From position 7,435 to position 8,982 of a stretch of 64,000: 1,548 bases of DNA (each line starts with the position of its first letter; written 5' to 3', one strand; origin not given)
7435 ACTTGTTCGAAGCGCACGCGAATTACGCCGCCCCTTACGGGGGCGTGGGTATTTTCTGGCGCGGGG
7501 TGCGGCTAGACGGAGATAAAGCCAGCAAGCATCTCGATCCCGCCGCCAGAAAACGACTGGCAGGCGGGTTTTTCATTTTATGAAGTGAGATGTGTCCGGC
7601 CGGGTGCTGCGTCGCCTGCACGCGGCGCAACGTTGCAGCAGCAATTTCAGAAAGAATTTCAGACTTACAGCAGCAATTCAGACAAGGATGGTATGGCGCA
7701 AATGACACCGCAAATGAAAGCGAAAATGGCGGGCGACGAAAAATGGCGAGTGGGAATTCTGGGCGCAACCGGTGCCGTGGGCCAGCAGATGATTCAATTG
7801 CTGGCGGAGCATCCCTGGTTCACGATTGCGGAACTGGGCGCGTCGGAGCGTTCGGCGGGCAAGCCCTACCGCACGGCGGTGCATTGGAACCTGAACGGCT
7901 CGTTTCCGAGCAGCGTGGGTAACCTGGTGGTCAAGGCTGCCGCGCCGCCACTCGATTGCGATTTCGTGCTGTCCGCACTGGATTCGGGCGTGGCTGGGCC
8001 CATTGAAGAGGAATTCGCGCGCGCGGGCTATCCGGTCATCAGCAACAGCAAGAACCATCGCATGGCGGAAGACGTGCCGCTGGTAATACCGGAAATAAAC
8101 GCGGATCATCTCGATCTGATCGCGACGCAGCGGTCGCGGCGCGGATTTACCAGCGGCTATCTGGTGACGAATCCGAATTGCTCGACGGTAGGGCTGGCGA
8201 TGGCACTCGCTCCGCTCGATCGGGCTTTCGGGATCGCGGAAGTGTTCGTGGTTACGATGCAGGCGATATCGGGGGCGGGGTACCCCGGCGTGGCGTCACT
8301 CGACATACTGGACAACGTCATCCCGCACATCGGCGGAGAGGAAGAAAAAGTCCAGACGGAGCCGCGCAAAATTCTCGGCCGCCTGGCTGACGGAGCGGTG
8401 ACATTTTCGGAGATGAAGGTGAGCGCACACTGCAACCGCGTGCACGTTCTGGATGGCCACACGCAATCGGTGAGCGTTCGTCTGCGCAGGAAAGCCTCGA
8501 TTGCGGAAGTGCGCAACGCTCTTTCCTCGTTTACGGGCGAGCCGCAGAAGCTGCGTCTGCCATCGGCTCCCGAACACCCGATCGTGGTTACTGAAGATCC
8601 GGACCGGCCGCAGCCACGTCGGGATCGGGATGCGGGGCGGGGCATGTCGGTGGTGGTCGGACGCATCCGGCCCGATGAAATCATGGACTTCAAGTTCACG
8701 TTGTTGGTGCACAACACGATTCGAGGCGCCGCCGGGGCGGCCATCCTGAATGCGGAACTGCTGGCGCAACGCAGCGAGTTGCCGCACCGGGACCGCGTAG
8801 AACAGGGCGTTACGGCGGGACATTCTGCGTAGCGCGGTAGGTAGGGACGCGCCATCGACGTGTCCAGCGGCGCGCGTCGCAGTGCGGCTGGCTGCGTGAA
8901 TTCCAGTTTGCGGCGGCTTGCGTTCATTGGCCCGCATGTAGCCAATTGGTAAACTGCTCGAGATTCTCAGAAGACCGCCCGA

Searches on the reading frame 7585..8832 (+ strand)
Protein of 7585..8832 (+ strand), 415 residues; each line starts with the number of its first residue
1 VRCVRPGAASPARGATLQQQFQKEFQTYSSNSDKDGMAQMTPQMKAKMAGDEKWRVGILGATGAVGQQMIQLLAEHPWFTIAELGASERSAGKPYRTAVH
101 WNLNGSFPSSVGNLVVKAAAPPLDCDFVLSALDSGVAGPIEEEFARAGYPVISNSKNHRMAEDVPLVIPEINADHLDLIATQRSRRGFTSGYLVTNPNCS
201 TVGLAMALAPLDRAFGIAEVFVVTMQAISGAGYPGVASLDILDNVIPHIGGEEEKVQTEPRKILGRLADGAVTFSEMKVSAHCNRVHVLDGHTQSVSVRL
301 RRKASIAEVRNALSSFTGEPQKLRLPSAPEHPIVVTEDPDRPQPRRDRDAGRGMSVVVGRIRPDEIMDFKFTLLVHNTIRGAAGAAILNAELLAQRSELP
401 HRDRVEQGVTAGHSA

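Call 51: search_protein_families(library=pfam, proteins=[window:7585-8832:+])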
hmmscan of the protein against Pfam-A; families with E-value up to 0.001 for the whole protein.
window:7585-8832:+ (415 aa): 2 families
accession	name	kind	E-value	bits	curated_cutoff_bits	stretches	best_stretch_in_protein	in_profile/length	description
PF02774.23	Semialdhyde_dhC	-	3.4e-37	128.8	26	1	208-379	1-183/184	Semialdehyde dehydrogenase, dimerisation domain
PF01118.30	Semialdhyde_dh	-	2.9e-33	115.3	26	1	55-177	1-119/121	Semialdehyde dehydrogenase, NAD binding domain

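Call 70: search_protein_families(library=ncbifam, proteins=[window:7693-8832:+], max_evalue=1e-10)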
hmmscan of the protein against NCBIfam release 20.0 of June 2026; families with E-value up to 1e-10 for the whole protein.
window:7693-8832:+ (379 aa): 8 families
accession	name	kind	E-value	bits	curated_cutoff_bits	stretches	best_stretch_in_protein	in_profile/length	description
NF006416.0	PRK08664.1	subfamily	1.5e-147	491.4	232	1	16-360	2-346/350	aspartate-semialdehyde dehydrogenase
TIGR00978.1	asd_EA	equivalog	1.6e-134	448.3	301.2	1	19-358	2-341/342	aspartate-semialdehyde dehydrogenase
NF011456.0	PRK14874.1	equivalog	5.7e-46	157.1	223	2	17-203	4-171/346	aspartate-semialdehyde dehydrogenase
TIGR01296.1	asd_B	equivalog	1.4e-37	129.6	324.2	1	19-203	1-167/339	aspartate-semialdehyde dehydrogenase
NF005229.0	PRK06728.1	equivalog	1.2e-29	103.3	628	1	17-204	5-173/347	aspartate-semialdehyde dehydrogenase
NF005957.0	PRK08040.1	equivalog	7.8e-17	61.7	273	1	16-203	3-172/336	aspartate-semialdehyde dehydrogenase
TIGR01850.1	argC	equivalog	1.1e-16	61.1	233.6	1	19-291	2-276/345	N-acetyl-gamma-glutamyl-phosphate reductase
NF004224.0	PRK05671.1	equivalog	4.2e-15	56.1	284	0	19-203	6-171/336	aspartate-semialdehyde dehydrogenase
